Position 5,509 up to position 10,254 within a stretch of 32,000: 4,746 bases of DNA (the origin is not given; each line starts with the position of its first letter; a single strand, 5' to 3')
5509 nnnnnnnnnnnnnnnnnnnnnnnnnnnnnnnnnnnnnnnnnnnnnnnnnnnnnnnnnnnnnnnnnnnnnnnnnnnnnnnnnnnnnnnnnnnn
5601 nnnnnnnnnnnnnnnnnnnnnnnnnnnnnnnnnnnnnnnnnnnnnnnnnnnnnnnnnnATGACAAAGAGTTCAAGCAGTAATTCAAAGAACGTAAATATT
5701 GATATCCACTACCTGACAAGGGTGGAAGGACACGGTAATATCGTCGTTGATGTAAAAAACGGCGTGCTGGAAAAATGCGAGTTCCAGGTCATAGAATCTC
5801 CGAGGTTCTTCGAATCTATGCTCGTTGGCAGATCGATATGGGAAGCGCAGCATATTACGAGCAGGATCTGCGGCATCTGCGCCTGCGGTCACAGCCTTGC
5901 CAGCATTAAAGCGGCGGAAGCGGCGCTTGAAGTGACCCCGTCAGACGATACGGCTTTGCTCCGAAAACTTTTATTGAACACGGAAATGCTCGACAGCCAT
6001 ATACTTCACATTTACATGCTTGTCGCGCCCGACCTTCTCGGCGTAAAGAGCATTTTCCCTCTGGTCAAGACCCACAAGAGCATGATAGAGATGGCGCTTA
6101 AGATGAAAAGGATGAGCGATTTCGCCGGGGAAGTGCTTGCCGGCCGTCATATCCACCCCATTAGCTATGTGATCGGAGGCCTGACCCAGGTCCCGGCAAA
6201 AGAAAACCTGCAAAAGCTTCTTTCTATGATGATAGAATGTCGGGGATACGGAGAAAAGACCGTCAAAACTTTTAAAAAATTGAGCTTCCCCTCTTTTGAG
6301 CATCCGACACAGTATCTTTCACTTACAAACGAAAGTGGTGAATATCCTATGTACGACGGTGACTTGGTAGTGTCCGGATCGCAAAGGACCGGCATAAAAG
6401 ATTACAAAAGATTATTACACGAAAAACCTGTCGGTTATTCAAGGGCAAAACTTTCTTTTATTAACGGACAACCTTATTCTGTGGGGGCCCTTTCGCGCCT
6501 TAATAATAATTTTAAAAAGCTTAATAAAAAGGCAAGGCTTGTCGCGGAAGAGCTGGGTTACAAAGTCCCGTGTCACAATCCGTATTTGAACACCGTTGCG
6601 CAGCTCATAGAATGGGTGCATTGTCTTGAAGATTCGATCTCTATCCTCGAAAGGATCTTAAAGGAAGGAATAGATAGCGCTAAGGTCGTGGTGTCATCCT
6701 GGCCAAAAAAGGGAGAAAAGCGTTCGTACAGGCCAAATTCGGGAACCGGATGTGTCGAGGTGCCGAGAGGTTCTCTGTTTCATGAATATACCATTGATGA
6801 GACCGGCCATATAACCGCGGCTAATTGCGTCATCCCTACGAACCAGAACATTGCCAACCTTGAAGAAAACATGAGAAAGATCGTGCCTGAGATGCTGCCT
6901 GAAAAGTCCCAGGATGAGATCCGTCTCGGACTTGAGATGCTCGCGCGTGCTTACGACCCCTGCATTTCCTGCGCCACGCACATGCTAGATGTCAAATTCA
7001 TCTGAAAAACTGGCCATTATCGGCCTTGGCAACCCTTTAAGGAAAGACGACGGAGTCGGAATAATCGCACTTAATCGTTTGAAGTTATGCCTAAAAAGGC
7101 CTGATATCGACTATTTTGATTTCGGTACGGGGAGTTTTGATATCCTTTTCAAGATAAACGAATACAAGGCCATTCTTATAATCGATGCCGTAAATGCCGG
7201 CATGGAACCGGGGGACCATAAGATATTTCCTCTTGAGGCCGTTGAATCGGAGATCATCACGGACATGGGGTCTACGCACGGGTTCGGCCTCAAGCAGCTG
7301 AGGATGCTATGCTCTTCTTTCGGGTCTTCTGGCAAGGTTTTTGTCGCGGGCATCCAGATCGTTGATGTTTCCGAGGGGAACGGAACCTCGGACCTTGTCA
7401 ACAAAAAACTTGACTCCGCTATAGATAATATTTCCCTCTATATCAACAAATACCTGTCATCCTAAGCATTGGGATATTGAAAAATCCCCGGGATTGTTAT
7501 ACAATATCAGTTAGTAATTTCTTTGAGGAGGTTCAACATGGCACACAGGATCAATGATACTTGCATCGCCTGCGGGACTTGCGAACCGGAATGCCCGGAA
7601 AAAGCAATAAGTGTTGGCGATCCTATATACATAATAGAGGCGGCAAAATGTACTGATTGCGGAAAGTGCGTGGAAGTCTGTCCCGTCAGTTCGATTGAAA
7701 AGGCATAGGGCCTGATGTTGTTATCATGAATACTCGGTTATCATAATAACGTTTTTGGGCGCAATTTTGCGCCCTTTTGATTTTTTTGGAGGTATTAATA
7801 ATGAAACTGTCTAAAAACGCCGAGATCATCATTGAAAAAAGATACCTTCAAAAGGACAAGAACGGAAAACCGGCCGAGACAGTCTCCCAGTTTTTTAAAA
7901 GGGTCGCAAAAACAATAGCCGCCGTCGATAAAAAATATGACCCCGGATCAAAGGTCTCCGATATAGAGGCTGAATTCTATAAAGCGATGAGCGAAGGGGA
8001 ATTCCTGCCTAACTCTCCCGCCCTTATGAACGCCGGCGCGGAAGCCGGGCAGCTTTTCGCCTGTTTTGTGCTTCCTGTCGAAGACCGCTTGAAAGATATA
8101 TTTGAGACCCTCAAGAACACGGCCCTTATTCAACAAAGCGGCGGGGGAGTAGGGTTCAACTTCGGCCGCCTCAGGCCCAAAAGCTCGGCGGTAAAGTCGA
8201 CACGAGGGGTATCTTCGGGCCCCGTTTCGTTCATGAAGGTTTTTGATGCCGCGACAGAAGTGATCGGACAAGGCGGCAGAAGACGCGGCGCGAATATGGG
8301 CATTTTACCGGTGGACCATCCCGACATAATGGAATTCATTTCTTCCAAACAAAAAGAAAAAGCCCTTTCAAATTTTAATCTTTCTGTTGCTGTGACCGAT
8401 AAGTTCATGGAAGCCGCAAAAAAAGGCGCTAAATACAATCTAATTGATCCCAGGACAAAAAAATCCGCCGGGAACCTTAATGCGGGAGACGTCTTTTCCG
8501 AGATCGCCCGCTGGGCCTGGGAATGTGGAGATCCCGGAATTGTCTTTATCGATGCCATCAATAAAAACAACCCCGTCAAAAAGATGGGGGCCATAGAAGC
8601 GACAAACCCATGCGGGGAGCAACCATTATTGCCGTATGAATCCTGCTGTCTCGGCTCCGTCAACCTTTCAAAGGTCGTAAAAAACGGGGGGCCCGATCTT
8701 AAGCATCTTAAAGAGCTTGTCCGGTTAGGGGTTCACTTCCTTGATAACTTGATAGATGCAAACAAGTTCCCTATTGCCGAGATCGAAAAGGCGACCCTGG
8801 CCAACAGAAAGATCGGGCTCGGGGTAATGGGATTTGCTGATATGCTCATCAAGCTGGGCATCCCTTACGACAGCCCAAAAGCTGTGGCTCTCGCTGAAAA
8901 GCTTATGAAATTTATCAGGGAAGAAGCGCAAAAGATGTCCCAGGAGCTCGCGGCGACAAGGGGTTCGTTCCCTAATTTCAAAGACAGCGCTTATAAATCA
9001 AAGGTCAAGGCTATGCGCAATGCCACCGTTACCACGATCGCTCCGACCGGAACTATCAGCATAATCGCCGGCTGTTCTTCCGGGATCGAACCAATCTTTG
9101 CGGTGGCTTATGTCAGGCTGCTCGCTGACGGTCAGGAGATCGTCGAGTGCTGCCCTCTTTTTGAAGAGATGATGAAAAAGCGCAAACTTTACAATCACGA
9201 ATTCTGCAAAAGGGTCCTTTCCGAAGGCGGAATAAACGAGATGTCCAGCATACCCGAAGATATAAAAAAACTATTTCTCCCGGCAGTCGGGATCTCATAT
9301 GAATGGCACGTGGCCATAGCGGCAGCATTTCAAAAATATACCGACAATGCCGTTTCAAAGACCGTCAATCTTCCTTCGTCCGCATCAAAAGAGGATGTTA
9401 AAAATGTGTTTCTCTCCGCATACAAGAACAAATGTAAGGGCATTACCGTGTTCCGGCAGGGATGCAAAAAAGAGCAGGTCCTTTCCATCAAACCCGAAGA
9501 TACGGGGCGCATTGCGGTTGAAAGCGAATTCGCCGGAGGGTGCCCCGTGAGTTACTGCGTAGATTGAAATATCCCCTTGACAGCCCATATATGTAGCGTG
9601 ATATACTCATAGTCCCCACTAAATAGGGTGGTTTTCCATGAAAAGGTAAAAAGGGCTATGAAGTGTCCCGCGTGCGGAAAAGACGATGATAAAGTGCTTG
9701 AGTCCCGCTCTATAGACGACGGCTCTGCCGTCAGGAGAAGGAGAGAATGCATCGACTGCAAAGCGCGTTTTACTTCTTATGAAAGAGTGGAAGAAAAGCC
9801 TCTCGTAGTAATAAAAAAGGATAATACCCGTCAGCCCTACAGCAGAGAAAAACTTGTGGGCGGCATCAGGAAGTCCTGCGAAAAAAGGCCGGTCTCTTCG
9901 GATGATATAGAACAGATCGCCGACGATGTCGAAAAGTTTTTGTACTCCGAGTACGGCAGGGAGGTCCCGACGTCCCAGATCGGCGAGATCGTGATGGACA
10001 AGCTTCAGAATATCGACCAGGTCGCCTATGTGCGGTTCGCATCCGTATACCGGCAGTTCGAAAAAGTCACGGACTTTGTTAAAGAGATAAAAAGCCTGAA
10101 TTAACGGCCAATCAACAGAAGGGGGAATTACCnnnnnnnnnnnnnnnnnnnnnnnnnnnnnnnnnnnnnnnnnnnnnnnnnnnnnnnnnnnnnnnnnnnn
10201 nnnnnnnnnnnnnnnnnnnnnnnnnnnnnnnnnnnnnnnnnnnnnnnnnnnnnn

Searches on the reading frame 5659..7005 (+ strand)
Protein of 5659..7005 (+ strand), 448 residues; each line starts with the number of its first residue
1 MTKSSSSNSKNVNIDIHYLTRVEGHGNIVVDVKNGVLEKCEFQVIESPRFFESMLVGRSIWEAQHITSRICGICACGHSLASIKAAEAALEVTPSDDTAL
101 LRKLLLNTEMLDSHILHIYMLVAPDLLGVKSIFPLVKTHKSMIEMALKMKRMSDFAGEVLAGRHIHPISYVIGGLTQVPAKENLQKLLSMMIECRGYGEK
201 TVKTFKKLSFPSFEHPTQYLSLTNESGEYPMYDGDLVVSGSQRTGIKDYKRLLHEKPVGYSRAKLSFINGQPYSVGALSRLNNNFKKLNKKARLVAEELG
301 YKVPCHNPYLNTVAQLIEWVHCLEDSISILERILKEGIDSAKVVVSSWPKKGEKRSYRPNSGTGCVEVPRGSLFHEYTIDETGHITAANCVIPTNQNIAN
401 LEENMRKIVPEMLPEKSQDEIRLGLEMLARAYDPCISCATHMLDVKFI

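Call 9: search_protein_families(library=pfam, proteins=[window:5659-7005:+], max_evalue=0.0001)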
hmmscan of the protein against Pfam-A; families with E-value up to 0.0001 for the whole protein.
window:5659-7005:+ (448 aa): 1 family
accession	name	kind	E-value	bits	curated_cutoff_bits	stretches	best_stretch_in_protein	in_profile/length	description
PF00374.24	NiFeSe_Hases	-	2.3e-34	119.7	25.8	2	49-133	1-85/508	Nickel-dependent hydrogenase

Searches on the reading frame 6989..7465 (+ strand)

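Call 9: search_protein_families(library=pfam, proteins=[window:6989-7465:+], max_evalue=0.0001)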
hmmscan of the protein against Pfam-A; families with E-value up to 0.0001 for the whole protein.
window:6989-7465:+ (158 aa): 1 family
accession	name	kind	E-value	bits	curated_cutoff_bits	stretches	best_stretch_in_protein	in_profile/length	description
PF01750.23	HycI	-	1.2e-15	58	23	1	36-148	12-127/130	Hydrogenase maturation protease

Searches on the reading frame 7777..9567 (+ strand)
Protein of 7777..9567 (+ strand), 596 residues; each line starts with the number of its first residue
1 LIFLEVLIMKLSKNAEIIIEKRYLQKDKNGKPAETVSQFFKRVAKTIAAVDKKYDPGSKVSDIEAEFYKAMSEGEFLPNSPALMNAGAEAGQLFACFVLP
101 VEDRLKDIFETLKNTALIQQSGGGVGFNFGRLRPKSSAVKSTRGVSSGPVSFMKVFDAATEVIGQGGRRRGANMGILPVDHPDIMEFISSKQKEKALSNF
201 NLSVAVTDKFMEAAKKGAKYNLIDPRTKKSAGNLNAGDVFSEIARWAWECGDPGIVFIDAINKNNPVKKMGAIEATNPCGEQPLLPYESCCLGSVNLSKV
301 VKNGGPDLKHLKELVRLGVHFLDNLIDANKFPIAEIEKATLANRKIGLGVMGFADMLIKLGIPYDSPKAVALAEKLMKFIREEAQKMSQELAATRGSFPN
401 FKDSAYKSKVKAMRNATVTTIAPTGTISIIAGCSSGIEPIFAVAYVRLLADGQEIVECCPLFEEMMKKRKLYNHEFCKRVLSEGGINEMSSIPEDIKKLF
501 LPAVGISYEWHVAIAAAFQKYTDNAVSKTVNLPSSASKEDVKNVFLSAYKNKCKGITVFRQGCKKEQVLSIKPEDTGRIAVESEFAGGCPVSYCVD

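Call 9: search_protein_families(library=pfam, proteins=[window:7777-9567:+], max_evalue=0.0001)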
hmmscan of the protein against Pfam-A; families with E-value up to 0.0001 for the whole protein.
window:7777-9567:+ (596 aa): 2 families
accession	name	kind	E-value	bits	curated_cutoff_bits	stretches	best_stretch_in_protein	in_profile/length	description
PF02867.20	Ribonuc_red_lgC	-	5.1e-136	454.8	23.9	1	95-558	2-522/523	Ribonucleotide reductase, barrel domain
PF00317.26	Ribonuc_red_lgN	-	5.2e-20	71.7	28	1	10-89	2-75/77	Ribonucleotide reductase, all-alpha domain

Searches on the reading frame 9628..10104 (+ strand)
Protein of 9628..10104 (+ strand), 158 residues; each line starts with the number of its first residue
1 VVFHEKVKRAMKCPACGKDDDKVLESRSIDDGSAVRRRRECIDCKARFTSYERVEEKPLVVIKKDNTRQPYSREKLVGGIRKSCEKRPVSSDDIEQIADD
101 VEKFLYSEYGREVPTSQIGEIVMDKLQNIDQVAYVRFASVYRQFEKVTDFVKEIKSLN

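Call 9: search_protein_families(library=pfam, proteins=[window:9628-10104:+], max_evalue=0.0001)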
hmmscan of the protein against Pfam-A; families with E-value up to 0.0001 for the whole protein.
window:9628-10104:+ (158 aa): 2 families
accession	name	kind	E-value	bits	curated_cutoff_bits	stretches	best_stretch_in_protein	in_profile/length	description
PF03477.21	ATP-cone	-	6.6e-24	84.7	25.8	1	60-146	2-87/88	ATP cone domain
PF22811.2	Zn_ribbon_NrdR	-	5e-20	71.6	27.2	1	11-52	1-42/42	Transcriptional repressor NrdR-like, N-terminal domain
